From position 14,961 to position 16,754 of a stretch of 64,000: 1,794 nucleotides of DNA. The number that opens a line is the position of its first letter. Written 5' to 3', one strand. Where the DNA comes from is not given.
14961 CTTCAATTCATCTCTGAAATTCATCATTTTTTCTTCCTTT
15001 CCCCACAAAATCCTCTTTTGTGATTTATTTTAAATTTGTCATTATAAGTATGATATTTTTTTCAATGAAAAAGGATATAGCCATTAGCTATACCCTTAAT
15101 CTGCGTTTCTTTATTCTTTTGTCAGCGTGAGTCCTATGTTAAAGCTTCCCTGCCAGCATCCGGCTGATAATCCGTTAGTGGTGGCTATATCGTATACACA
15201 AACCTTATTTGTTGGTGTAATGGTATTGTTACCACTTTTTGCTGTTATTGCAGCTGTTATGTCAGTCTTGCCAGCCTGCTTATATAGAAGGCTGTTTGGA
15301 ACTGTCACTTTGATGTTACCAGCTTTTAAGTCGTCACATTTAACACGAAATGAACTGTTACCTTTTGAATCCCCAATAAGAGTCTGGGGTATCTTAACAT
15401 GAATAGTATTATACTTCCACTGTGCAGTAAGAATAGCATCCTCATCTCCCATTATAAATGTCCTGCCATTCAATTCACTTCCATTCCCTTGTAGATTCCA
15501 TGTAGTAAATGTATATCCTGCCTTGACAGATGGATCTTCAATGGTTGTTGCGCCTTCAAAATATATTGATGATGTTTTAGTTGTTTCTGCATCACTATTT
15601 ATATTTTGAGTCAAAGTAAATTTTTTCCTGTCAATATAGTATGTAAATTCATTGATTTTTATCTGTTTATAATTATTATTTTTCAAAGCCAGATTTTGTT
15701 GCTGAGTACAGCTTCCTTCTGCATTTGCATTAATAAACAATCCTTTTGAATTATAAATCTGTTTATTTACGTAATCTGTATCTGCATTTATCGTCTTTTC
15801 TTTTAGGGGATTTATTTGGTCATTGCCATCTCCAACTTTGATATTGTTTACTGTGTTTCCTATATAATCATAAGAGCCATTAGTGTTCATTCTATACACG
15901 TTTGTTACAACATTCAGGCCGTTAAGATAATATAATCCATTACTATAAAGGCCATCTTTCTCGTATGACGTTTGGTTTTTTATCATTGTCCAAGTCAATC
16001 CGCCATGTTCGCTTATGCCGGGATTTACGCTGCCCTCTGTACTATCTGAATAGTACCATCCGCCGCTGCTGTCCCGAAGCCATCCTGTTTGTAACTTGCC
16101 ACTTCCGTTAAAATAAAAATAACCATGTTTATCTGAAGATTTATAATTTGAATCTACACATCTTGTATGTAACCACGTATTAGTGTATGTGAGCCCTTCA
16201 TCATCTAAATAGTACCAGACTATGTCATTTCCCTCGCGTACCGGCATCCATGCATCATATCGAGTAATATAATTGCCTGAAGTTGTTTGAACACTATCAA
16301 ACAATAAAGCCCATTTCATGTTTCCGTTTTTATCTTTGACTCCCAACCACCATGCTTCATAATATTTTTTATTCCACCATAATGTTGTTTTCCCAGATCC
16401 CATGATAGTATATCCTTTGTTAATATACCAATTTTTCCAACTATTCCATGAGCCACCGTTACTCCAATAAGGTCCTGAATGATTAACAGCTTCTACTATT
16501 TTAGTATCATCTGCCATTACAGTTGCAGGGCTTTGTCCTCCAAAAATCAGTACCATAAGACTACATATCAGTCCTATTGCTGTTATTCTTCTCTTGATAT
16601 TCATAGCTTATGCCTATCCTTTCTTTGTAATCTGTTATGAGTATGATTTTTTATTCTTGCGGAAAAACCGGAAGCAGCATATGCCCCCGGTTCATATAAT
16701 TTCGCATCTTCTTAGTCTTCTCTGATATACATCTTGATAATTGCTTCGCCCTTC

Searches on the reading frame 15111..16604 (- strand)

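Call 7: search_protein_families(library=pfam, proteins=[window:15111-16604:-], max_evalue=0.01)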
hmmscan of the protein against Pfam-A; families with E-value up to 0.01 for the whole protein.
window:15111-16604:- (497 aa): 1 family
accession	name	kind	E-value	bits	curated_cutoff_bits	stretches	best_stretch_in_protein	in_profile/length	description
PF18998.6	Flg_new_2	-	0.00096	19.5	23.6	1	341-399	13-72/73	Divergent InlB B-repeat domain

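Call 18: search_protein_families(library=phrogs, proteins=[window:15111-16604:-], max_evalue=0.001)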
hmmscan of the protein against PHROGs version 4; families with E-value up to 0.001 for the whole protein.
window:15111-16604:- (497 aa): 0 families

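Call 49: search_protein_families(library=ncbifam, proteins=[window:15111-16604:-], max_evalue=0.1)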
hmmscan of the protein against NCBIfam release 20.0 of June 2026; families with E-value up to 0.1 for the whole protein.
window:15111-16604:- (497 aa): 1 family
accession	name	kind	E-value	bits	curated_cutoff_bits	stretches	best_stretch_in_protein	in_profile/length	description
TIGR02543.1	List_Bact_rpt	repeat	0.0025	18.1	20.95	1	360-399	2-43/44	TIGR02543 family repeat protein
